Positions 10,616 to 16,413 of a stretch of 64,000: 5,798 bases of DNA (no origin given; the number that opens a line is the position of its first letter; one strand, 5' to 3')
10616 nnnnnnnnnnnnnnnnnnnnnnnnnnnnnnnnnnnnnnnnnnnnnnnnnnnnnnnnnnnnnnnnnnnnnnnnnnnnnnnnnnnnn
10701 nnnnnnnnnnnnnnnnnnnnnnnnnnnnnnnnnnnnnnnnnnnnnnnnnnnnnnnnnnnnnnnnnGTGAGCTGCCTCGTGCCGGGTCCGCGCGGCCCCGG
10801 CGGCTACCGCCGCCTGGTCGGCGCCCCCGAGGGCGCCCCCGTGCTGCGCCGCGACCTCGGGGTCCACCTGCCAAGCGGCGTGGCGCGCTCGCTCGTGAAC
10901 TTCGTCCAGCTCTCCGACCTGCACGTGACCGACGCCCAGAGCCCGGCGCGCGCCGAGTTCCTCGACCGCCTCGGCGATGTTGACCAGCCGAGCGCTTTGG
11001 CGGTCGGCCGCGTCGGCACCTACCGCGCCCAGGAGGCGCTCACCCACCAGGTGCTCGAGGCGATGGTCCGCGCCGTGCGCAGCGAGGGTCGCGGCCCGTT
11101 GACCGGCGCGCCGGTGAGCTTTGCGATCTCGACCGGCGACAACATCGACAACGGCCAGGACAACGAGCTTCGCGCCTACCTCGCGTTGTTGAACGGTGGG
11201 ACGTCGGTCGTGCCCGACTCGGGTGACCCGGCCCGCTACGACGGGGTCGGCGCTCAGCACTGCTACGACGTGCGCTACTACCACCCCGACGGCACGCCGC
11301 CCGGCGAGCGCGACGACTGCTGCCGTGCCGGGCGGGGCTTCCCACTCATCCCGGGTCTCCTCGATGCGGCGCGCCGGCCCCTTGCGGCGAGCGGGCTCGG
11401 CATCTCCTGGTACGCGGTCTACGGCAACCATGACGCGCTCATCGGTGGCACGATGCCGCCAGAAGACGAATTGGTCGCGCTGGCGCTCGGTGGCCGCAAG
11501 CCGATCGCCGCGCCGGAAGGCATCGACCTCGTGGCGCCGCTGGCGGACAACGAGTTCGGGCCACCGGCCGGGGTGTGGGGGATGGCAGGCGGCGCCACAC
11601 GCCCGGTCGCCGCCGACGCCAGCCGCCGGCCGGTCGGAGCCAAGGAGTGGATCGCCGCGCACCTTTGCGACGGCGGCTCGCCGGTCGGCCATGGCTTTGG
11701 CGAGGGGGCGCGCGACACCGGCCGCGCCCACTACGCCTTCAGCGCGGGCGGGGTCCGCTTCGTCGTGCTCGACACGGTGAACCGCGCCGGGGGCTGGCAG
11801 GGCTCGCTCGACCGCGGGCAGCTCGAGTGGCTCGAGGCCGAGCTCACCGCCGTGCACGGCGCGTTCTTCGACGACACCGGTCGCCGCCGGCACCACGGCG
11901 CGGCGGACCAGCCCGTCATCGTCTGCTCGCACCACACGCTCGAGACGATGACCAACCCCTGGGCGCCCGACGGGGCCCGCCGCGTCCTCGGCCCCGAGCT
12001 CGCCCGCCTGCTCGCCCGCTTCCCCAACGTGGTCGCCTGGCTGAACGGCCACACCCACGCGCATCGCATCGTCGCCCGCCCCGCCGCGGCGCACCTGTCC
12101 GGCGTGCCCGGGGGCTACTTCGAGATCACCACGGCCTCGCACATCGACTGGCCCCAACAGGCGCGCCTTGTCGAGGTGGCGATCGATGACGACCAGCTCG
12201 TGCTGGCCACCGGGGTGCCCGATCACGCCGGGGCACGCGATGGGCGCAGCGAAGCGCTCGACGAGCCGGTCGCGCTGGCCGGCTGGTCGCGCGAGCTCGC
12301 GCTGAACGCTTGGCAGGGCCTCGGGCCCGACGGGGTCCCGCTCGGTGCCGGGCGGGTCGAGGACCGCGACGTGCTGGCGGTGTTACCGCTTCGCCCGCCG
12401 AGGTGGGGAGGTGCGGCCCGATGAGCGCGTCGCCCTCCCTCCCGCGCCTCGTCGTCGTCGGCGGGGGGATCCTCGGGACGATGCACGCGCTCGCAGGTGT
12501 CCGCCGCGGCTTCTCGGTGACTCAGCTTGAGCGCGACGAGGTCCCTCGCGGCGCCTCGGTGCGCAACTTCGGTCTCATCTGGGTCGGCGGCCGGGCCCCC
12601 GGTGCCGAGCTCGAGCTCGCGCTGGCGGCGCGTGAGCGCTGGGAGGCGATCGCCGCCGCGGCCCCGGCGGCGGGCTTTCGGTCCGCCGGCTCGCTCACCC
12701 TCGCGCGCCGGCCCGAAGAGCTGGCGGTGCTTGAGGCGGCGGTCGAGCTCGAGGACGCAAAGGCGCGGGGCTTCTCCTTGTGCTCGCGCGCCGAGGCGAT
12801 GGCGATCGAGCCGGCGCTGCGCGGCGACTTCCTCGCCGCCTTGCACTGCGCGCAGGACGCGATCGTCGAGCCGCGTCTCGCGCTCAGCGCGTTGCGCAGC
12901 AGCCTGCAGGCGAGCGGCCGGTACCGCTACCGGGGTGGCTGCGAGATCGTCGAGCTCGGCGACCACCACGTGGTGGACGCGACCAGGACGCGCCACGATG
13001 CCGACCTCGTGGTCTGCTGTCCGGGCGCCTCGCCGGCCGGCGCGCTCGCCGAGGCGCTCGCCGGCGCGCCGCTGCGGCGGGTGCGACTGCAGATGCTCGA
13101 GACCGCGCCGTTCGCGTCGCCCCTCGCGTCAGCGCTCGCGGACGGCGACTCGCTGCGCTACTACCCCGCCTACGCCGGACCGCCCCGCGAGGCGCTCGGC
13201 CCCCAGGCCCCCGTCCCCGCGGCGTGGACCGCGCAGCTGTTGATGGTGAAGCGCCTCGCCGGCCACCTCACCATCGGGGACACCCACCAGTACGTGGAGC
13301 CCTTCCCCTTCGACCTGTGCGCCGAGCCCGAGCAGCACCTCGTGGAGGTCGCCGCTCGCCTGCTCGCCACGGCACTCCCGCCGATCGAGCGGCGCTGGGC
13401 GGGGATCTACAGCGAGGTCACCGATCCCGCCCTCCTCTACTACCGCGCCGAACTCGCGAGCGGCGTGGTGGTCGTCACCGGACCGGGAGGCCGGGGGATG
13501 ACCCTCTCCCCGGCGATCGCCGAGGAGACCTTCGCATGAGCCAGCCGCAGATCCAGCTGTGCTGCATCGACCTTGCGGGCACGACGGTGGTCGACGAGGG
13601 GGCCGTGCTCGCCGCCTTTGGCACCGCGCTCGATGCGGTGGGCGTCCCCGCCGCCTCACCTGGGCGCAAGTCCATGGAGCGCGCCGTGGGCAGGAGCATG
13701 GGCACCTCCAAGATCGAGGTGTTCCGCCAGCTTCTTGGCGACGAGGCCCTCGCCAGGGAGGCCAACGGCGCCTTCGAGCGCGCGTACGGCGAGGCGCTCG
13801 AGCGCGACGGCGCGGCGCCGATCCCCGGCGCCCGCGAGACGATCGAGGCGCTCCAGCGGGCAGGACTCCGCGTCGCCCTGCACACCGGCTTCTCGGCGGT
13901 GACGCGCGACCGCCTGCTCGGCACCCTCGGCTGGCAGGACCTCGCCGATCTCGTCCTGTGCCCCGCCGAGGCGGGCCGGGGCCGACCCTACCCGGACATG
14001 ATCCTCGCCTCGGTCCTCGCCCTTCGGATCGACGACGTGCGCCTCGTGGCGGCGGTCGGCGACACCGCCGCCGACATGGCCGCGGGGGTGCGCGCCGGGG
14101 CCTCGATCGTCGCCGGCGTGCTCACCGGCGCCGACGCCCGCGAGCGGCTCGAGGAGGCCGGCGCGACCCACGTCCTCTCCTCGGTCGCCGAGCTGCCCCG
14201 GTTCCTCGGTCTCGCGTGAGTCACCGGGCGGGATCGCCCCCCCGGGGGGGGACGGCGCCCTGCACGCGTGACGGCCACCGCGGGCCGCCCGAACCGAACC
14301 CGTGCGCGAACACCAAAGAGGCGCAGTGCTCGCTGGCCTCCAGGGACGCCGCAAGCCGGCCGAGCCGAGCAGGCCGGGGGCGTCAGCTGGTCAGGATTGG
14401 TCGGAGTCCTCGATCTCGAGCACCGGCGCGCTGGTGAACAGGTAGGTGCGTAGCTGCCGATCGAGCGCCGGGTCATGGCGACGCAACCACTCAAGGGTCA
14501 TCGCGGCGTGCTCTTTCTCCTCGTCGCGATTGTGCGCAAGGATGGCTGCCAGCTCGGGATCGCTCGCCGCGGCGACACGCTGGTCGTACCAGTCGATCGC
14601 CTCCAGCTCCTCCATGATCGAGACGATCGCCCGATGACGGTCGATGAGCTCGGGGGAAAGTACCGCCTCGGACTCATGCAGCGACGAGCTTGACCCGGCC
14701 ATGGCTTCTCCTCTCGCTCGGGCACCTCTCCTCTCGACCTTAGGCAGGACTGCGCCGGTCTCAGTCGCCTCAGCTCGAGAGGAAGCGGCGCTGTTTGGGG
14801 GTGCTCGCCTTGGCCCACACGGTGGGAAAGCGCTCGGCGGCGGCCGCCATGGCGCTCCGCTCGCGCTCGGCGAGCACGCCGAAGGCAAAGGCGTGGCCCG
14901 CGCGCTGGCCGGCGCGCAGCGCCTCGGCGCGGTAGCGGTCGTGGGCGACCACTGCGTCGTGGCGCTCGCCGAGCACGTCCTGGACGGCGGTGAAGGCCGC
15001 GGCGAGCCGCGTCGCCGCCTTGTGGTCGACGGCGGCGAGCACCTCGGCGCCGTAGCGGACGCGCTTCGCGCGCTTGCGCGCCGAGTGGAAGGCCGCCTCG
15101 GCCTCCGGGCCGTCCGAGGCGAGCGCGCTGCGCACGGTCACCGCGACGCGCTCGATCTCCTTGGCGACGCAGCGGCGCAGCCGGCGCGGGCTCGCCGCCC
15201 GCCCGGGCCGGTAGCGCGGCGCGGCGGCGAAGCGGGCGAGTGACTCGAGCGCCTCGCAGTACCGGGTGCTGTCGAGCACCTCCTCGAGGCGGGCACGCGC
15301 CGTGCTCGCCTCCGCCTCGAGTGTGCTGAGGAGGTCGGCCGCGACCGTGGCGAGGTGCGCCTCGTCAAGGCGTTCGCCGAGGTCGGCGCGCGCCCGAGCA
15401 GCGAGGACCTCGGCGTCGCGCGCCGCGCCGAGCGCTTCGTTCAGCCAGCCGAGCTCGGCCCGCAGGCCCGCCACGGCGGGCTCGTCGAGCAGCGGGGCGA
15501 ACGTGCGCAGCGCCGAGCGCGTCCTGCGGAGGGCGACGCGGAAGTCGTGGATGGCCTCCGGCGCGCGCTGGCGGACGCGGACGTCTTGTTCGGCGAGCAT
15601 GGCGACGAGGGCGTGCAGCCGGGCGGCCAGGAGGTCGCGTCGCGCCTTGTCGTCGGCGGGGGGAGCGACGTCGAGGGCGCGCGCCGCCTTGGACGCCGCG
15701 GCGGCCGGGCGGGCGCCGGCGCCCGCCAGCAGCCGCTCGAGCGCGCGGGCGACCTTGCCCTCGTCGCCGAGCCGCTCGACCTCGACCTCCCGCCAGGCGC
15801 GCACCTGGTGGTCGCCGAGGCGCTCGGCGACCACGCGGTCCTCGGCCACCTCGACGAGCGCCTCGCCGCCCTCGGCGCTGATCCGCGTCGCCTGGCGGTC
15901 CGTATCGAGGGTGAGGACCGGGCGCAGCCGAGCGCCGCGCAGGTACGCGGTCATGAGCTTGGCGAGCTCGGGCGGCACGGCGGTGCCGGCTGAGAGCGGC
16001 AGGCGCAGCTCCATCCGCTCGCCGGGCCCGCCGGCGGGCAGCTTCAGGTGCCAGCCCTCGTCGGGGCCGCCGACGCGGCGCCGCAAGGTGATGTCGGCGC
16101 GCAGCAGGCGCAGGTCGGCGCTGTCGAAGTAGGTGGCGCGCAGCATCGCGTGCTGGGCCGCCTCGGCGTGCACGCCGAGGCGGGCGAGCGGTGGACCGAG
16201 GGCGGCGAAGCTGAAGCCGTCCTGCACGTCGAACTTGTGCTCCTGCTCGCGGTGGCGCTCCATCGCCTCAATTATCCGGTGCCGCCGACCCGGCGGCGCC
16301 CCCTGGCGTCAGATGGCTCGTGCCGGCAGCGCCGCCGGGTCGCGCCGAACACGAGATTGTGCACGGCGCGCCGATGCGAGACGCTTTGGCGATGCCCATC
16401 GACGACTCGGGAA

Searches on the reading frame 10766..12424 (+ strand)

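Call 46: search_protein_families(library=pfam, proteins=[window:10766-12424:+], max_evalue=0.00001)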
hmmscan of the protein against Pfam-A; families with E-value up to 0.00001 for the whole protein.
window:10766-12424:+ (552 aa): 1 family
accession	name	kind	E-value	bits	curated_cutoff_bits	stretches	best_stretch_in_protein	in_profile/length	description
PF00149.33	Metallophos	-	1.2e-08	36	21.5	0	213-432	61-190/191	Calcineurin-like phosphoesterase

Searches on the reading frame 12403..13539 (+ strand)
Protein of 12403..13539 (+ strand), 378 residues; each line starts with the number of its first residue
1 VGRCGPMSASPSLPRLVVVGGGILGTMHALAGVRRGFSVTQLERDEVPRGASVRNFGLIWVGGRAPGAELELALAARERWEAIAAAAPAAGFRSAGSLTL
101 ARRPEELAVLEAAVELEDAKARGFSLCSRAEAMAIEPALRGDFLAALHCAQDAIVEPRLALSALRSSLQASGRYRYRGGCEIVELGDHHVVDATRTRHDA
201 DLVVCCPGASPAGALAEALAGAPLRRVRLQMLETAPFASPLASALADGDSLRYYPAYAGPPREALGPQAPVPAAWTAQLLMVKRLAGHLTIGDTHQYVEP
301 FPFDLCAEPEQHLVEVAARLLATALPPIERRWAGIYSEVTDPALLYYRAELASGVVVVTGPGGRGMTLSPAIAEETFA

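Call 46: search_protein_families(library=pfam, proteins=[window:12403-13539:+], max_evalue=0.00001)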
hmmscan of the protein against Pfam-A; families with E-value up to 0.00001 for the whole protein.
window:12403-13539:+ (378 aa): 1 family
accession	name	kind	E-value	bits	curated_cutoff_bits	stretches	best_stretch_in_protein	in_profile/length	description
PF01266.30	DAO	-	3.5e-47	162.1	27.9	1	16-376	2-350/353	FAD dependent oxidoreductase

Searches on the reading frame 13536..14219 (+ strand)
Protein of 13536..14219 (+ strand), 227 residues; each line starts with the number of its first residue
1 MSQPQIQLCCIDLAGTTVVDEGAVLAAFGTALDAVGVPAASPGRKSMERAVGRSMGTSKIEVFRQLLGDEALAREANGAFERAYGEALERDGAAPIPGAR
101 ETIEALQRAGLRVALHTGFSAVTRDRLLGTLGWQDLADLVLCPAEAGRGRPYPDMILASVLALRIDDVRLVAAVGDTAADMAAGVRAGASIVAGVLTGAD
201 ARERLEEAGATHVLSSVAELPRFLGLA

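Call 46: search_protein_families(library=pfam, proteins=[window:13536-14219:+], max_evalue=0.00001)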
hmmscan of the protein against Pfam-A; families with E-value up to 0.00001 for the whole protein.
window:13536-14219:+ (227 aa): 3 families
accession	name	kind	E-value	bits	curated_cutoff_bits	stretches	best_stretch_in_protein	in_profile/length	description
PF00702.32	Hydrolase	-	1.6e-18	68.3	26.4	1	6-188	1-191/191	haloacid dehalogenase-like hydrolase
PF13419.12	HAD_2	-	1.4e-13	51.8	23.8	1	48-193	34-177/178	Haloacid dehalogenase-like hydrolase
PF13242.12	Hydrolase_like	-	4.5e-07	30.1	22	1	148-220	2-75/75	HAD-hyrolase-like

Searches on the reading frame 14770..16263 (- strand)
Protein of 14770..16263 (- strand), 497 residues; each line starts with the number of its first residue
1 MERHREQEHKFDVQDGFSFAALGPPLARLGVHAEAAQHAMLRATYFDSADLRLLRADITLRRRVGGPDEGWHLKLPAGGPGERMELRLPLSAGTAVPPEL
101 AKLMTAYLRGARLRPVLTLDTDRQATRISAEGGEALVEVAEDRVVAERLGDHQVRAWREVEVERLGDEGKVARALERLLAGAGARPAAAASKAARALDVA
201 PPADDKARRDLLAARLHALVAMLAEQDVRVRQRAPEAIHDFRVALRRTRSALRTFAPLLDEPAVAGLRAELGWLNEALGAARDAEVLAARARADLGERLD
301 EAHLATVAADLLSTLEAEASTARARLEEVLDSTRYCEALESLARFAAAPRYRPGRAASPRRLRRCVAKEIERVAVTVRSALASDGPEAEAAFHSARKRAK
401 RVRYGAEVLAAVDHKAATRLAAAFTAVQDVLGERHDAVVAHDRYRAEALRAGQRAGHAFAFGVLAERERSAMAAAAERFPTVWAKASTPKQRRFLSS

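Call 46: search_protein_families(library=pfam, proteins=[window:14770-16263:-], max_evalue=0.00001)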
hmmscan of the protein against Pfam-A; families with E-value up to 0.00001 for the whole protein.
window:14770-16263:- (497 aa): 2 families
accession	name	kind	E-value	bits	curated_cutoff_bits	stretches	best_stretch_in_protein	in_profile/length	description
PF05235.19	CHAD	-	2e-47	162.5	25.6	1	216-444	3-227/228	CHAD domain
PF01928.26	CYTH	-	4.4e-11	43.4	23.2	1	6-168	3-149/179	CYTH domain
